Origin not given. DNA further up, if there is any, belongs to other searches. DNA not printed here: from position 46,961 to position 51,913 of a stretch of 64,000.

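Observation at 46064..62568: Conserved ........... motif upstream of late operons: candidate phage-specific promoter without an RNAP gene in view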

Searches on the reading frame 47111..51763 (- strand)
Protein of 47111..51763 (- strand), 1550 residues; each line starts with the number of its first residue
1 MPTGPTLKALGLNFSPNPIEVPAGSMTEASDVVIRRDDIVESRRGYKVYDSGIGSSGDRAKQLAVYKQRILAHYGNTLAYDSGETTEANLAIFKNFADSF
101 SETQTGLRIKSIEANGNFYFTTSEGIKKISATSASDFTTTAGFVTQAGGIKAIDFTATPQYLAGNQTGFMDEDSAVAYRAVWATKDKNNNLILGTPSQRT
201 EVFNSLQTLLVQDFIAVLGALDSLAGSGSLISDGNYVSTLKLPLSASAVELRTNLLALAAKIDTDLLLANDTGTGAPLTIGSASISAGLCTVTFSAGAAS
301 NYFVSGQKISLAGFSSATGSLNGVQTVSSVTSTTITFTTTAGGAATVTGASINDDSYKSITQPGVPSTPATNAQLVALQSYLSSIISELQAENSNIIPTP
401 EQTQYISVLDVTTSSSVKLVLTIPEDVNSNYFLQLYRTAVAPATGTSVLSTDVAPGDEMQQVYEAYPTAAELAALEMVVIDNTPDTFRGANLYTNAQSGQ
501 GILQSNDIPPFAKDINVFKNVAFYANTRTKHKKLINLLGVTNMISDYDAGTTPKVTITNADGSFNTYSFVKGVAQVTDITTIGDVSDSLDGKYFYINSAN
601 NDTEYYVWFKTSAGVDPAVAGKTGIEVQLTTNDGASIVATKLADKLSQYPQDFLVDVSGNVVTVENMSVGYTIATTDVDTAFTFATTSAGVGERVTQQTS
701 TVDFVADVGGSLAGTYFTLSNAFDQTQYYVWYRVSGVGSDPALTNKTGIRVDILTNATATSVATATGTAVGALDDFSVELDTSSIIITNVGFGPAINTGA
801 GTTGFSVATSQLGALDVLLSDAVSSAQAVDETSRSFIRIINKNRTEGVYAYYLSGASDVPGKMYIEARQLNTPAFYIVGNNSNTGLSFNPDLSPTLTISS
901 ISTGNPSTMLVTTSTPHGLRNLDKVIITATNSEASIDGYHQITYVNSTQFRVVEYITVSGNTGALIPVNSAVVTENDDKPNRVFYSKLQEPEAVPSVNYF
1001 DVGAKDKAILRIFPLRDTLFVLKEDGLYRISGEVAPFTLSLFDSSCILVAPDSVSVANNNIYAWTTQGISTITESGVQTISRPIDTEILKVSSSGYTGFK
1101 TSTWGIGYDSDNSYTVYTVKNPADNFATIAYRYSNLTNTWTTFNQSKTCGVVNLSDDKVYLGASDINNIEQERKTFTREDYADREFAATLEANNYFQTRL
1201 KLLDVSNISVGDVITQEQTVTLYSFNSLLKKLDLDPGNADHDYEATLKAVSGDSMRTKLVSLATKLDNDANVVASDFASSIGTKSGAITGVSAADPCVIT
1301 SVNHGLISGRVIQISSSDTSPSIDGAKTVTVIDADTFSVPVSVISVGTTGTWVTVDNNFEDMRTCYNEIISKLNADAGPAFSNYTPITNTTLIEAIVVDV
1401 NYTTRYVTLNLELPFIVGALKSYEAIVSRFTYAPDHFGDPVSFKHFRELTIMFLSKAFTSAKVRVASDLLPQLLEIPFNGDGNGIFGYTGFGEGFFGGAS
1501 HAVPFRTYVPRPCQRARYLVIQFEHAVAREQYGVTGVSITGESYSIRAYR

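Call 10: search_protein_families(library=phrogs, proteins=[window:47111-51763:-])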
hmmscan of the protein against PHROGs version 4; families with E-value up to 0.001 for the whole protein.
window:47111-51763:- (1550 aa): 0 families

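Call 30: search_protein_families(library=pfam, max_evalue=1, proteins=[window:47111-51763:-])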
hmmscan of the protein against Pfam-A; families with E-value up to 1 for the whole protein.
window:47111-51763:- (1550 aa): 0 families

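Call 72: search_solved_structures(query=window:47111-51763:-, max_evalue=5)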
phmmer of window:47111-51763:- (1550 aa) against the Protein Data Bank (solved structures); distinct sequences matched with E-value up to 5: 0.
